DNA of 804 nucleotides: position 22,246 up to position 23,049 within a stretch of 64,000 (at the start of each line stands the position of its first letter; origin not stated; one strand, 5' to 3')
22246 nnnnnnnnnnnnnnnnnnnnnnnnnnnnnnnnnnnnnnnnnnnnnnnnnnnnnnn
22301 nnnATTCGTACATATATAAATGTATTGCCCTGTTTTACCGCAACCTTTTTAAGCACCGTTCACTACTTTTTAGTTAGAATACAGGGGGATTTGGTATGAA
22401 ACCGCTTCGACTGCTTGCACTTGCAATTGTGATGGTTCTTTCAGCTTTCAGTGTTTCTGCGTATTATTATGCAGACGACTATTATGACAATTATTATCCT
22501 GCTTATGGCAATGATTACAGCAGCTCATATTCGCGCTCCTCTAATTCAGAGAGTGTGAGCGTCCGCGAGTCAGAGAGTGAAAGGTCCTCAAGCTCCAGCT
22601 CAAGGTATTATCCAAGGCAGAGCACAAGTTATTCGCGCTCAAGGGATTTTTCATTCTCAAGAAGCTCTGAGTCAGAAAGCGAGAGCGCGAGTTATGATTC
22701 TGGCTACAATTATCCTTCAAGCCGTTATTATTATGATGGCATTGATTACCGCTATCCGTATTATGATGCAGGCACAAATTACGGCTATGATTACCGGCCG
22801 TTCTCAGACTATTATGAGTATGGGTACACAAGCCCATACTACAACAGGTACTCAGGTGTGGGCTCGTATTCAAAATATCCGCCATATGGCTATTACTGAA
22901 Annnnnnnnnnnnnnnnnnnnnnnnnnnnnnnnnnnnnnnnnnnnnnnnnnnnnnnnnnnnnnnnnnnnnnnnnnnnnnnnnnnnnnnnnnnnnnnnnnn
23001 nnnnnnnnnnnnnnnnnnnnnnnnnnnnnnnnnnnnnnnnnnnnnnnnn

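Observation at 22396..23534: Two adjacent secreted low-complexity proteins are extremely rich in Tyr, Asp, Asn and Ser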

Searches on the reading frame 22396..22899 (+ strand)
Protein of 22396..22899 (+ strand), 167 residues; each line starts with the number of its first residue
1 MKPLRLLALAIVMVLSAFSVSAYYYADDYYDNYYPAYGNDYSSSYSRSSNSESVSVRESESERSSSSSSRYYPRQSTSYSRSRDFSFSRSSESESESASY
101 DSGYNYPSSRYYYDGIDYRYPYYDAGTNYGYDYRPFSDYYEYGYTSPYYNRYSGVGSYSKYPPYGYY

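Call 7: search_protein_families(library=pfam, proteins=[window:22396-22899:+], max_evalue=0.01)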
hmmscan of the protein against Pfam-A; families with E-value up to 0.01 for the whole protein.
window:22396-22899:+ (167 aa): 0 families

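Call 11: find_homologous_proteins(query=window:22396-22899:+, max_evalue=0.001)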
Query window:22396-22899:+ (167 aa): 10 proteins with E <= 0.001 among 216 candidates.
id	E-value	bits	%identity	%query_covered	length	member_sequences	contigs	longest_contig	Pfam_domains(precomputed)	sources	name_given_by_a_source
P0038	5.1e-43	165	62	99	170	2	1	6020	-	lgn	-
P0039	9.1e-42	161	60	100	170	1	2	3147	-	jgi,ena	-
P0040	1.7e-35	141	58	99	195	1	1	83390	-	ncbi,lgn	-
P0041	1.5e-30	125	52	99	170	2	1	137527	-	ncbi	ncbi:MAG: hypothetical protein QXT19_00760 [Candidatus Woesearchaeota archaeon]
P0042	4.5e-28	117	53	99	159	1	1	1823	-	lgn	-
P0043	9.9e-26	109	53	99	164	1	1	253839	-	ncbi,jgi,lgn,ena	-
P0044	2.8e-24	104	52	99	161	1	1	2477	-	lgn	-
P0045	8.6e-23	99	51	99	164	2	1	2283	-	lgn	-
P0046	1.6e-21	95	52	82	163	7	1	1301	-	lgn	-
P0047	4.0e-18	84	47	93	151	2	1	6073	-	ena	-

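Call 24: search_protein_families(library=ncbifam, proteins=[window:22396-22899:+], max_evalue=0.1)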
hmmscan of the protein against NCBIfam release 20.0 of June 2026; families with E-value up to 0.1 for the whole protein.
window:22396-22899:+ (167 aa): 0 families

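Call 85: search_protein_families(library=pfam, alignment_id=A2, max_evalue=5)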
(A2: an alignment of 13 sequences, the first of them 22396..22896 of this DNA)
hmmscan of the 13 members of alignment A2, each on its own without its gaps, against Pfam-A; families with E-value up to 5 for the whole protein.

A. member 1, window:22396-22896:+ (167 aa): 1 family
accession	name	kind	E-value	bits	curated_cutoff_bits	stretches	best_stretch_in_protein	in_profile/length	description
PF02076.21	STE3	-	0.19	11.4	29.2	1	4-71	200-269/292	Pheromone A receptor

B. families by the number of members that match (of 13 scanned): 5 families
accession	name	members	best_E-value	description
PF22852.1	SoxE_N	2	0.0062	Sulfocyanin, N-terminal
PF04181.18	RPAP2_Rtr1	1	0.039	Rtr1/RPAP2 family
PF11752.14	DUF3309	1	0.06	Protein of unknown function (DUF3309)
PF02076.21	STE3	1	0.19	Pheromone A receptor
PF08194.17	DIM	1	0.78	DIM protein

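Call 86: search_solved_structures(query=A2, max_evalue=10)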
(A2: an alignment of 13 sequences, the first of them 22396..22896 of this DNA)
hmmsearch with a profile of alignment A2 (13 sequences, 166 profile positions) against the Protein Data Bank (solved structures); distinct sequences matched with E-value up to 10: 0.
